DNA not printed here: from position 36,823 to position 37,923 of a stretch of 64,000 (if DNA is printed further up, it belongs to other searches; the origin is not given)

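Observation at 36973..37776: HEPN-like domain fused to a CBS pair: possible ligand-gated RNase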

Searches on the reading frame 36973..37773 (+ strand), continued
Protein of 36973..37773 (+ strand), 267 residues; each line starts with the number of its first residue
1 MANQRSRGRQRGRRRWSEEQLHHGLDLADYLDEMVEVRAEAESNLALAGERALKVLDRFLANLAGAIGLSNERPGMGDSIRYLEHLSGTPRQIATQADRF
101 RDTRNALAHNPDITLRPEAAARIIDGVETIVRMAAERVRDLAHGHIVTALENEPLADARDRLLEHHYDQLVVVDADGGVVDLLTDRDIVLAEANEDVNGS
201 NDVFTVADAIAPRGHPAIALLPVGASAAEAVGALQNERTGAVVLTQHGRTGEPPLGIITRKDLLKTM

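Call 21: find_encoding_contigs(protein=P0070, flank=6000, max_places=2)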
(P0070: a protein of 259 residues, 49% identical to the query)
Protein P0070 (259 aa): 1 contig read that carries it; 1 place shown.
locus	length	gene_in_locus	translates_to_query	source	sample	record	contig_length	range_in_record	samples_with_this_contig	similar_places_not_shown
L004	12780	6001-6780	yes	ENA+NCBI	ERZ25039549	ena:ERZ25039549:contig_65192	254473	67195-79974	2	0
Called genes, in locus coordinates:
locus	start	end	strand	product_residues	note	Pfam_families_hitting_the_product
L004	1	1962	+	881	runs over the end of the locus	PF27333:Cgl2226 (faint), PF07452:CHRD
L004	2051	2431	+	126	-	-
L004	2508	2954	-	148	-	-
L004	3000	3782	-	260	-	PF00535:Glycos_transf_2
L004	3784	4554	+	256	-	-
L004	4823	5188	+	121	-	-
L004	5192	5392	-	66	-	PF00486:Trans_reg_C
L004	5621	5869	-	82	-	PF00072:Response_reg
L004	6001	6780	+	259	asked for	PF00571:CBS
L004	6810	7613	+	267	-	PF18306:LDcluster4, PF03641:Lysine_decarbox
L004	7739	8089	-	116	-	PF01923:Cob_adeno_trans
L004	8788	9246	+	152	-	PF00595:PDZ, PF13180:PDZ_2, PF17820:PDZ_6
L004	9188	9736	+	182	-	PF03572:Peptidase_S41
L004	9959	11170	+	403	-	PF02515:CoA_transf_3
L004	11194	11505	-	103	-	-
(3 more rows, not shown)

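Call 24: fold_search(model_id=the predicted structure, library=pdb)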
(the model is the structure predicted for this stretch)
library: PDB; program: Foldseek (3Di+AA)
matches with E <= 10: 617; with E <= 0.001: 229
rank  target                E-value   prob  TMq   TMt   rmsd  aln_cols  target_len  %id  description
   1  5x9g_C                4.4e-07  1.00  0.40  0.42  14.2       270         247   20  Crystal structure of the cytosolic domain of the Mg2+ channel MgtE in complex with ATP (released 2017-08-16)
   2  8gpv                  1.9e-06  1.00  0.39  0.41  14.9       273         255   15  Cytoplasmic domain structure of the MgtE Mg2+ channel from Clostridiales bacterium (released 2023-04-19)
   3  2yvx_A                2.3e-06  1.00  0.42  0.26  15.1       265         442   16  Crystal structure of magnesium transporter MgtE (released 2007-09-04)
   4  2oux_B                2.5e-06  1.00  0.40  0.41  13.9       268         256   14  Crystal structure of the soluble part of a magnesium transporter (released 2007-03-20)
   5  8gps                  2.9e-06  1.00  0.37  0.42  13.9       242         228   14  Cytoplasmic domain structure of the MgtE Mg2+ channel from Chryseobacterium hispalense (released 2023-04-19)
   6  2zy9_A                3.2e-06  1.00  0.40  0.26  13.6       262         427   18  Improved crystal structure of magnesium transporter MgtE (released 2009-12-01)
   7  2p9m_C                4.1e-06  1.00  0.40  0.79   2.4       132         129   19  Crystal structure of conserved hypothetical protein MJ0922 from Methanocaldococcus jannaschii DSM 2661 (released 2007-07-03)
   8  2yzi_B                4.1e-06  1.00  0.36  0.65   3.4       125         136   20  Crystal structure of uncharacterized conserved protein from Pyrococcus horikoshii (released 2007-11-06)
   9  2yvy                  5.1e-06  1.00  0.39  0.42   9.8       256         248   14  Crystal structure of magnesium transporter MgtE cytosolic domain, Mg2+ bound form (released 2007-09-04)
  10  3fhm_C                6.3e-06  1.00  0.39  0.73   3.2       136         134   25  Crystal structure of the CBS-domain containing protein ATU1752 from Agrobacterium tumefaciens (released 2009-01-13)
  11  4eak_C                6.7e-06  1.00  0.40  0.38  16.7       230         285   17  Co-crystal structure of an AMPK core with ATP (released 2012-06-06)
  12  3fv6_B                7.9e-06  1.00  0.38  0.65   3.8       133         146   20  Crystal Structure of the CBS domains from the Bacillus subtilis CcpN repressor (released 2010-01-26)
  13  3fhm_A                9.3e-06  1.00  0.39  0.72   3.2       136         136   25  Crystal structure of the CBS-domain containing protein ATU1752 from Agrobacterium tumefaciens (released 2009-01-13)
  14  3fhm_D                9.3e-06  1.00  0.38  0.75   3.2       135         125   25  Crystal structure of the CBS-domain containing protein ATU1752 from Agrobacterium tumefaciens (released 2009-01-13)
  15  1y5h_B                9.9e-06  1.00  0.39  0.79   3.2       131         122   22  Crystal structure of truncated Se-Met Hypoxic Response Protein I (HRPI) (released 2005-11-15)
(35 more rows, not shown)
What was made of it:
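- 37579..37773 (+): CBS repeat 2 (residues 203-267), with T259-R-K-D262. PDB fold matches to Bateman modules have TM 0.65-0.82 normalised to the target (call 24).
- On CBS pair / Bateman module (Pfam PF00571): Fold matches to solved Bateman modules have rmsd 2.2-3.5 A (call 24).
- Tried and rejected: Full-length fold search (call 24).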

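Call 35: find_encoding_contigs(protein=P0027, flank=6000, max_places=2)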
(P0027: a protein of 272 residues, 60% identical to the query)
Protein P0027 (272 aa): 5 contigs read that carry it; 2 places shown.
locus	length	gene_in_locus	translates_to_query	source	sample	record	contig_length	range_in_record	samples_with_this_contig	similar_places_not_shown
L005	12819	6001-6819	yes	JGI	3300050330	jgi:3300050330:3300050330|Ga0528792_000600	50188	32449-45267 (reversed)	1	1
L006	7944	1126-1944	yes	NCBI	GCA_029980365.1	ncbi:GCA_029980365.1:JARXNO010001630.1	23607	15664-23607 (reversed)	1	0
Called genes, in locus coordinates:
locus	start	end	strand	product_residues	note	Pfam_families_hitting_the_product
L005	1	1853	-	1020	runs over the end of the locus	PF00246:Peptidase_M14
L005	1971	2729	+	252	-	PF27148:Slr1353_N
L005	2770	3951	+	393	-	PF12832:MFS_1_like, PF00083:Sugar_tr, PF07690:MFS_1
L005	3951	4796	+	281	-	-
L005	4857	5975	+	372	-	PF02746:MR_MLE_N, PF13378:MR_MLE_C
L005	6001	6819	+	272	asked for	PF00571:CBS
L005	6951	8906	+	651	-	PF27111:Rv1352, PF00188:CAP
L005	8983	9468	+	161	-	-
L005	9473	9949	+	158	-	-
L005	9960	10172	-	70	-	-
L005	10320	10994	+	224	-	PF01502:PRA-CH, PF01503:PRA-PH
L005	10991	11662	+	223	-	PF00702:Hydrolase, PF13419:HAD_2, PF13242:Hydrolase_like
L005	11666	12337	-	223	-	PF03167:UDG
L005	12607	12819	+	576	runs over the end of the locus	PF01436:NHL (faint)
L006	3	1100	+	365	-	?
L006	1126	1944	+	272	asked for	PF00571:CBS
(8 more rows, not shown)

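Call 36: find_encoding_contigs(protein=P0062, flank=6000, max_places=3)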
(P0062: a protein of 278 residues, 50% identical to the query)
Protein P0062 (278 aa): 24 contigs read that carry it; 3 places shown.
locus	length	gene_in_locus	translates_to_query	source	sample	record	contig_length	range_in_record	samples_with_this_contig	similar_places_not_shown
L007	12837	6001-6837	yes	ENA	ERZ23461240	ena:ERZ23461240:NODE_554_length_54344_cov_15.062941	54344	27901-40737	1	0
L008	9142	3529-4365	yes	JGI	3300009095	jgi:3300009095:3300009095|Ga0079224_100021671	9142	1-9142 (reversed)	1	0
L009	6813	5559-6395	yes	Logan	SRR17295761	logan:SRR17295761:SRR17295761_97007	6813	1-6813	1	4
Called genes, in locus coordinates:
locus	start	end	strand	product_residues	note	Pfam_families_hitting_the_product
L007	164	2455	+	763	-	PF07452:CHRD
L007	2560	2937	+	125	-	PF09685:MamF_MmsF (weak)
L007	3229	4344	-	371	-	PF00535:Glycos_transf_2 (faint), PF13632:Glyco_trans_2_3 (weak)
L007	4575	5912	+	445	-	PF00534:Glycos_transf_1, PF13692:Glyco_trans_1_4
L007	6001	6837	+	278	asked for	PF00571:CBS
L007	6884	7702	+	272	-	PF18306:LDcluster4, PF03641:Lysine_decarbox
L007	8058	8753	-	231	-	PF01210:NAD_Gly3P_dh_N (faint), PF02737:3HCDH_N, PF00725:3HCDH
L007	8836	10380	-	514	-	PF00501:AMP-binding, PF13193:AMP-binding_C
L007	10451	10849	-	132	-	PF12172:zf-ChsH2 (weak), PF01796:OB_ChsH2_C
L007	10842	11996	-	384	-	PF02803:Thiolase_C (faint), PF22691:Thiolase_C_1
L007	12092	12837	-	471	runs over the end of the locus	PF04734:Ceramidase_alk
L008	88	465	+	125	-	PF09685:MamF_MmsF (weak)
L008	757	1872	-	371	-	PF00535:Glycos_transf_2 (faint), PF13632:Glyco_trans_2_3 (weak)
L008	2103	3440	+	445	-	PF00534:Glycos_transf_1, PF13692:Glyco_trans_1_4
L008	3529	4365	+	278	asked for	PF00571:CBS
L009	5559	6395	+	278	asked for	PF00571:CBS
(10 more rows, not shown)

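Call 45: search_dna_similar(query=window:36973-37773:+, collection=phages, mode=protein, max_evalue=0.001, max_rows=10)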
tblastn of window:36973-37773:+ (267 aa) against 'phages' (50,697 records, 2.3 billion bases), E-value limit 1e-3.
No match.

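Call 46: search_dna_similar(query=window:36973-37773:+, collection=plasmids, mode=protein, max_evalue=0.001, max_rows=10)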
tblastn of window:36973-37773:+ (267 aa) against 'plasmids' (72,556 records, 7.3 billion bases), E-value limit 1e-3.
No match.

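Call 49: find_related_loci(query=A2, collection=genome_contigs, flank=6000)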
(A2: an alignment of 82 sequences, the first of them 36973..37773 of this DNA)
Query A2 (267 aa) in genome_contigs; peptide patterns used: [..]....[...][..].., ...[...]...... (x = any residue, [..] = any of these).
84 stretches matched a pattern; 12 encode a relative of the query (tblastn E <= 1e-3); 12 distinct loci.
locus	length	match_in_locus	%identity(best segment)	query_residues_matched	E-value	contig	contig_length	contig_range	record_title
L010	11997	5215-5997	61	5-267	1e-95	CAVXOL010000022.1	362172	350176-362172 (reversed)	MAG: uncultured Chloroflexia bacterium isolate MFD02840.bin.2.161 genome assembly, contig: contig_70940, whole genome sh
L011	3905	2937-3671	62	21-267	1e-94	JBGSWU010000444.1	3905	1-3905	MAG: Thermomicrobiales bacterium isolate JTS-RE48 k141_11349416, whole genome shotgun sequence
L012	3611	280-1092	58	1-266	3e-94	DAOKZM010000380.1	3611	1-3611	MAG TPA_asm: Thermomicrobiales bacterium isolate AMR_MDS_0050 NODE_10005_length_3611_cov_3.403543, whole genome shotgun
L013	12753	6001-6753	56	14-265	1e-87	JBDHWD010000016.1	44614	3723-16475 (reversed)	MAG: Thermomicrobiales bacterium isolate AS-MICRO-3CA.275 NODE_3030_length_44614_cov_12.644843, whole genome shotgun seq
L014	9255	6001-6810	54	5-267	1e-85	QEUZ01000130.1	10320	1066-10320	MAG: Chloroflexi bacterium isolate CFX8 J3_scaffold_5186, whole genome shotgun sequence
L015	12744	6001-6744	47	18-265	6e-67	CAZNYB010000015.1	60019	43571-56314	MAG TPA_asm: uncultured Thermomicrobiales bacterium isolate SRP334346_co1_182 genome assembly, contig: NODE_595_length_6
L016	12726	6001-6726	49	24-265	2e-64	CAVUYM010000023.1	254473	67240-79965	MAG: uncultured Chloroflexia bacterium isolate MFD05684.bin.2.37 genome assembly, contig: contig_65192, whole genome sho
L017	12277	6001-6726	50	24-265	4e-63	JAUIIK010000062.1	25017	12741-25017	MAG: Chloroflexia bacterium isolate Co_bin.259 NODE_11438_length_25017_cov_1.135798, whole genome shotgun sequence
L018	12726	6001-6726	49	24-265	1e-62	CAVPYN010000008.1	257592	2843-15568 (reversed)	MAG: uncultured Chloroflexia bacterium isolate MFD09964.bin.2.204 genome assembly, contig: contig_32454, whole genome sh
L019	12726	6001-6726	47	25-266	2e-61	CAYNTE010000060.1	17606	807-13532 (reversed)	MAG TPA_asm: uncultured Thermomicrobiales bacterium isolate SRP263527_co2_41 genome assembly, contig: NODE_2705_length_1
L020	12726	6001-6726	49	24-265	3e-66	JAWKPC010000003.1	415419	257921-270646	MAG: Thermomicrobiales bacterium isolate ABC1.20 ABC1.20.fa-3, whole genome shotgun sequence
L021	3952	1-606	51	64-265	2e-54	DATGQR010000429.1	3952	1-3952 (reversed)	MAG TPA_asm: Thermomicrobiales bacterium isolate SMAG_U10429 k141_1159223, whole genome shotgun sequence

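Call 69: search_protein_families(library=phrogs, proteins=[window:36973-37773:+], max_evalue=1)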
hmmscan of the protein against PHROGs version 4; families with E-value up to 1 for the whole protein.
window:36973-37773:+ (267 aa): 0 families
